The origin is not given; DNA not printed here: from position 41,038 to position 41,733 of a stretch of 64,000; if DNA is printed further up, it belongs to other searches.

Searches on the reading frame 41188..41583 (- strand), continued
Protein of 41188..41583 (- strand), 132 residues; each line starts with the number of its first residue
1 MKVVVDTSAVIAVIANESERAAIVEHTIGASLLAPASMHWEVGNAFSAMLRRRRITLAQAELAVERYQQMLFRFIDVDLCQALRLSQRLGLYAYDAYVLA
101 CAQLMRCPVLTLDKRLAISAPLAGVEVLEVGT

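Call 51: predict_structure(alignment_id=A1)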
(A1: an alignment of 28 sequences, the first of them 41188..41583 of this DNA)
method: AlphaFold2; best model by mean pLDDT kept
length: 132 residues; sequences in the alignment: 28
mean_pLDDT: 95.4   pTM: 0.87
mean pLDDT of the five models: 95.4, 95.2, 95.0, 94.7, 94.6
residues with pLDDT >= 90: 128; 70-90: 2; 50-70: 2; < 50: 0
segments of 3 or more residues with pLDDT < 50: none
pLDDT, mean of each block of 10 residues (from residue 1): 97 95 94 96 96 97 96 95 97 97 98 96 95 61
secondary structure, 60 per line:
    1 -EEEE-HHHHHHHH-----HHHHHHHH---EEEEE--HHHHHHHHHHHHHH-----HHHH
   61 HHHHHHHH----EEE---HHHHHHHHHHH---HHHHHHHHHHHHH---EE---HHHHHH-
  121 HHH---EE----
elements in order: E2-5 H7-14 H20-27 E31-35 H38-51 H57-68 E73-75 H79-89 H93-105 H114-119

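Call 54: fold_search(model_id=the predicted structure, library=pdb)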
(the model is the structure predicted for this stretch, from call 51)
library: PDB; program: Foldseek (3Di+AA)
matches with E <= 10: 687; with E <= 0.001: 13
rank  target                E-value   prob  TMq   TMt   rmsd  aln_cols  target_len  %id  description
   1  2fe1                  5.3e-07  1.00  0.73  0.74   2.9       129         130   29  Crystal Structure of PAE0151 from Pyrobaculum aerophilum (released 2005-12-27)
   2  1v8o_F                3.3e-06  1.00  0.69  0.68   3.0       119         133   23  Crystal Structure of PAE2754 from Pyrobaculum aerophilum (released 2004-02-10)
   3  1v8p_B                4.4e-06  1.00  0.72  0.72   2.8       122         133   24  Crystal structure of PAE2754 from Pyrobaculum aerophilum (released 2004-02-10)
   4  1v8o_B                4.7e-06  1.00  0.69  0.68   3.0       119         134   23  Crystal Structure of PAE2754 from Pyrobaculum aerophilum (released 2004-02-10)
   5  1v8p_F                6.9e-06  1.00  0.69  0.64   2.9       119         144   24  Crystal structure of PAE2754 from Pyrobaculum aerophilum (released 2004-02-10)
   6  1v8o_H                1.0e-05  1.00  0.66  0.65   3.2       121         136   21  Crystal Structure of PAE2754 from Pyrobaculum aerophilum (released 2004-02-10)
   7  1v8p_A                1.1e-05  1.00  0.69  0.69   2.9       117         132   26  Crystal structure of PAE2754 from Pyrobaculum aerophilum (released 2004-02-10)
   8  1v8p_C                1.5e-05  1.00  0.71  0.70   2.9       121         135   23  Crystal structure of PAE2754 from Pyrobaculum aerophilum (released 2004-02-10)
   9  1v8o_A                1.5e-05  1.00  0.65  0.65   3.5       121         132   21  Crystal Structure of PAE2754 from Pyrobaculum aerophilum (released 2004-02-10)
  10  1v8o_C                1.6e-05  1.00  0.67  0.65   3.0       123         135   21  Crystal Structure of PAE2754 from Pyrobaculum aerophilum (released 2004-02-10)
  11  5x3t_B                2.1e-04  1.00  0.72  0.70   3.4       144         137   20  VapBC from Mycobacterium tuberculosis (released 2017-06-07)
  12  1o4w                  2.4e-04  1.00  0.58  0.60   4.3       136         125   17  CRYSTAL STRUCTURE OF a PIN (PILT N-TERMINUS) DOMAIN CONTAINING PROTEIN (AF0591) FROM ARCHAEOGLOBUS FULGIDUS AT 1.90 A RE (released 2003-07-29)
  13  7by3_B                7.4e-04  1.00  0.65  0.69   3.8       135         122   19  Toxin-antitoxin complex from klebsiella pneumoniae (released 2021-04-28)
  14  8kda_E                1.1e-03  1.00  0.51  0.38   8.9       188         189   14  Cryo-EM structure of Hydrogenobacter thermophilus minimal protein-only RNase P (HARP) in complex with pre-tRNAs (released 2024-08-14)
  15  4xgq_A                1.3e-03  1.00  0.63  0.63   4.5       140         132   15  Crystal structure of addiction module from Mycobacterial species (released 2015-08-12)
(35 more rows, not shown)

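Call 60: list_cluster_members(proteins=[window:41188-41583:-, window:41188-41589:-, P0121])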
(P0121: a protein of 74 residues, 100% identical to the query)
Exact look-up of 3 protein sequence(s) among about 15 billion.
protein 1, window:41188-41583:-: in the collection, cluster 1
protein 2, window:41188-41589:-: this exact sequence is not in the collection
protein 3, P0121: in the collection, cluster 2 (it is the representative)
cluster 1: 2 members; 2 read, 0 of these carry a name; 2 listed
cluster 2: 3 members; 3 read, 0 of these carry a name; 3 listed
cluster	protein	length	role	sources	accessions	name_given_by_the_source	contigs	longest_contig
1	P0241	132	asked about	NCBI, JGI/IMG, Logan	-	-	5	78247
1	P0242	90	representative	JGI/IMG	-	-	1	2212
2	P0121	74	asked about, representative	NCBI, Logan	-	-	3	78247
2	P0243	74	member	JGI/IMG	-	-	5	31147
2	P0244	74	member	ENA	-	-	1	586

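Call 61: find_encoding_contigs(protein=window:41188-41583:-, flank=1500, max_places=5)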
Protein window:41188-41583:- (132 aa): 7 contigs read that carry it; 4 places shown.
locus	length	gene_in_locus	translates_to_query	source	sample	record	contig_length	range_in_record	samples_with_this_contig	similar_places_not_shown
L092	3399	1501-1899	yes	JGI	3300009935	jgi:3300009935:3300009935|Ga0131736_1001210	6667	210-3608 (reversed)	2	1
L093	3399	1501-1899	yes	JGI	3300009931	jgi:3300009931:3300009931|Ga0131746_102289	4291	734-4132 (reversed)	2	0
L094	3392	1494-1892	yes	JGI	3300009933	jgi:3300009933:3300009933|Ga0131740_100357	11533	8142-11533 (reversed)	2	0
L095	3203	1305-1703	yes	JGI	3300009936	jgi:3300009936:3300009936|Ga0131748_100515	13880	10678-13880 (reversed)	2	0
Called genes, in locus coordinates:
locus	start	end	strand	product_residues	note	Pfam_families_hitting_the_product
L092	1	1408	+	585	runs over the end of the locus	-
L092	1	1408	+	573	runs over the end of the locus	-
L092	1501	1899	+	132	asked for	PF01850:PIN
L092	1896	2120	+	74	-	PF02604:PhdYeFM_antitox (weak)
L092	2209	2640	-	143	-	PF02391:MoaE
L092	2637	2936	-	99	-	PF02597:ThiS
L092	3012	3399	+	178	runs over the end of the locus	PF00994:MoCF_biosynth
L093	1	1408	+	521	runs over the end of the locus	?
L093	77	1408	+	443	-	-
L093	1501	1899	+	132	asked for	PF01850:PIN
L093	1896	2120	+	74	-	PF02604:PhdYeFM_antitox (weak)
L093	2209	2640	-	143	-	PF02391:MoaE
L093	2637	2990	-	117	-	PF02597:ThiS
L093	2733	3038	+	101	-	-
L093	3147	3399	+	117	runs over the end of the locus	PF01575:MaoC_dehydratas (weak)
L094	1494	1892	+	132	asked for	PF01850:PIN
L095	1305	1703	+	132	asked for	PF01850:PIN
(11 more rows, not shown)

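Call 79: search_protein_families(library=padloc, proteins=[window:41188-41583:-], max_evalue=0.01)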
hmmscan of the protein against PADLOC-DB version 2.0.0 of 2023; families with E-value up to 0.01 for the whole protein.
window:41188-41583:- (132 aa): 0 families
